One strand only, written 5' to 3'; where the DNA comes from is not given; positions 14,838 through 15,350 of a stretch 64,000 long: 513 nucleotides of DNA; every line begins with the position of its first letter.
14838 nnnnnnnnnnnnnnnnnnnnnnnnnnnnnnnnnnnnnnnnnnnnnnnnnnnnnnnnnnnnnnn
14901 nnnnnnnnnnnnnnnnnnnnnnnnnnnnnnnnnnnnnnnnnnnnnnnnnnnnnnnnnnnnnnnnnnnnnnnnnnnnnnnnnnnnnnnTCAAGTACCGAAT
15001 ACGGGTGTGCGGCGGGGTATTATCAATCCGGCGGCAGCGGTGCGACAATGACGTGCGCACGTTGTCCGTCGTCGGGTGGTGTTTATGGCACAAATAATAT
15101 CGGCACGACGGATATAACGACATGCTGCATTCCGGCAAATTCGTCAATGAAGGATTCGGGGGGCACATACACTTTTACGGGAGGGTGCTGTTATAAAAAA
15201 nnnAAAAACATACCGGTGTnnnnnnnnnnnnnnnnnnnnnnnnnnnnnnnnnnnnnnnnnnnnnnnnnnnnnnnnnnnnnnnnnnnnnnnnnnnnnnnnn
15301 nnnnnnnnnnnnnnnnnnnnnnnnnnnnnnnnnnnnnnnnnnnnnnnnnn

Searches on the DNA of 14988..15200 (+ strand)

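Call 71: search_rna_families(sources=[L041, L046, L044, L017, L019, L033, L014, L026, L027, L022, L024, L003], threshold=gathering)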
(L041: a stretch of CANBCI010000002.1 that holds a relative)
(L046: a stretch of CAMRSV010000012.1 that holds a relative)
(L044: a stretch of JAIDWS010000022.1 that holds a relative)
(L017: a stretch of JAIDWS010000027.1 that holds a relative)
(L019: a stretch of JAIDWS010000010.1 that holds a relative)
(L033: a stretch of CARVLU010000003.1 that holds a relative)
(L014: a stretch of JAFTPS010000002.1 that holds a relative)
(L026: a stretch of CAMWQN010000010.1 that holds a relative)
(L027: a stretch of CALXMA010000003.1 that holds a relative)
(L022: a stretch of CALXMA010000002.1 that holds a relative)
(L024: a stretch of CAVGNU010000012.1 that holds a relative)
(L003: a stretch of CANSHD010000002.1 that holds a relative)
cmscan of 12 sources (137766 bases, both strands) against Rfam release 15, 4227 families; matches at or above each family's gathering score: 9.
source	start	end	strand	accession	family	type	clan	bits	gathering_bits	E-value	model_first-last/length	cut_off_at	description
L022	5120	5194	-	RF00005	tRNA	Gene; tRNA;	CL00001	68.4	29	1.8e-12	1-71/71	no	tRNA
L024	40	113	-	RF00005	tRNA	Gene; tRNA;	CL00001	67.1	29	4.3e-12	1-71/71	no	tRNA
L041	3046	3119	-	RF00005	tRNA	Gene; tRNA;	CL00001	65.6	29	1.1e-11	1-71/71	no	tRNA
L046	2087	2160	-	RF00005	tRNA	Gene; tRNA;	CL00001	65.6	29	1.1e-11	1-71/71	no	tRNA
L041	1719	1792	+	RF00005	tRNA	Gene; tRNA;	CL00001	64.8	29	1.8e-11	1-71/71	no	tRNA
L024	9018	9091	+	RF00005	tRNA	Gene; tRNA;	CL00001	64.8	29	1.8e-11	1-71/71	no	tRNA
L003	7758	7831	+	RF00005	tRNA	Gene; tRNA;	CL00001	60.1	29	3.6e-10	1-71/71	no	tRNA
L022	1623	1704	+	RF00005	tRNA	Gene; tRNA;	CL00001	57.7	29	1.6e-09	1-71/71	no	tRNA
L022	4354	4426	-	RF00005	tRNA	Gene; tRNA;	CL00001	54.3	29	1.4e-08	1-71/71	no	tRNA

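Call 87: search_rna_families(sources=[L041, L046, L044, L017, L014], threshold=evalue, max_evalue=1)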
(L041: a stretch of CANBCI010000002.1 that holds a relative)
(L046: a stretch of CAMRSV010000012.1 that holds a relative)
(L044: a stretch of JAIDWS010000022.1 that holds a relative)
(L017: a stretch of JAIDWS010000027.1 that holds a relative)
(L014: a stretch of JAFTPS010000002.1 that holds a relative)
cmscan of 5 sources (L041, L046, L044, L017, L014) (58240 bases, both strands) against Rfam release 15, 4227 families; matches with E-value up to 1: 18.
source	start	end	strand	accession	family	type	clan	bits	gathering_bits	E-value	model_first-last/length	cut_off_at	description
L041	3046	3119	-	RF00005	tRNA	Gene; tRNA;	CL00001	65.6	29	4.6e-12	1-71/71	no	tRNA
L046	2087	2160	-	RF00005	tRNA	Gene; tRNA;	CL00001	65.6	29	4.6e-12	1-71/71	no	tRNA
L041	1719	1792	+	RF00005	tRNA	Gene; tRNA;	CL00001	64.8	29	7.8e-12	1-71/71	no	tRNA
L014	5428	5518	+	RF02221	sRNA-Xcc1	Gene; sRNA;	-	46.5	53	3.9e-05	1-87/87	no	sRNA-Xcc1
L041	2120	2225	+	RF01859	Phe_leader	Cis-reg; leader;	-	40.2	55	0.003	1-125/125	no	Phenylalanine leader peptide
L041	1719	1793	-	RF04354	Plastid-ycf2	Cis-reg;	-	36.9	65.7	0.00041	1-75/75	no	Plastid-ycf2 5UTR RNA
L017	486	626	+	RF00514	His_leader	Cis-reg; leader;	-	36.8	49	0.027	1-126/126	no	Histidine operon leader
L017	9666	9741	-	RF02221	sRNA-Xcc1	Gene; sRNA;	-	36.7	53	0.0086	1-87/87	no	sRNA-Xcc1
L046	5605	5705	+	RF02221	sRNA-Xcc1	Gene; sRNA;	-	36.2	53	0.011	1-87/87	no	sRNA-Xcc1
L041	5604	5704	+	RF02221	sRNA-Xcc1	Gene; sRNA;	-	35.4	53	0.018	1-87/87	no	sRNA-Xcc1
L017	5453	5543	+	RF02221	sRNA-Xcc1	Gene; sRNA;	-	32.5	53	0.086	1-87/87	no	sRNA-Xcc1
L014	7173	7234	+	RF02800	Rp_sR47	Gene; sRNA;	-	30.8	60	0.00037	90-154/316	no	Rickettsia sRNA47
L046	6164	6223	+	RF01859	Phe_leader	Cis-reg; leader;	-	29.3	55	0.75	1-125/125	no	Phenylalanine leader peptide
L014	6703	6754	-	RF00506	Thr_leader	Cis-reg; leader;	-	27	55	0.62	1-118/118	no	Threonine operon leader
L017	579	634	-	RF02621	BSnc120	Gene; sRNA;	-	25.3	114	0.18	1-88/88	no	Brucella sRNA 120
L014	4933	5054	-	RF00512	Leu_leader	Cis-reg; leader;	-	25.3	50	0.52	1-148/148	no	Leucine operon leader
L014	4872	4963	+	RF00512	Leu_leader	Cis-reg; leader;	-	24.8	50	0.73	1-148/148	no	Leucine operon leader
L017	5215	5325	-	RF00512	Leu_leader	Cis-reg; leader;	-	24.4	50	0.93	1-148/148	no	Leucine operon leader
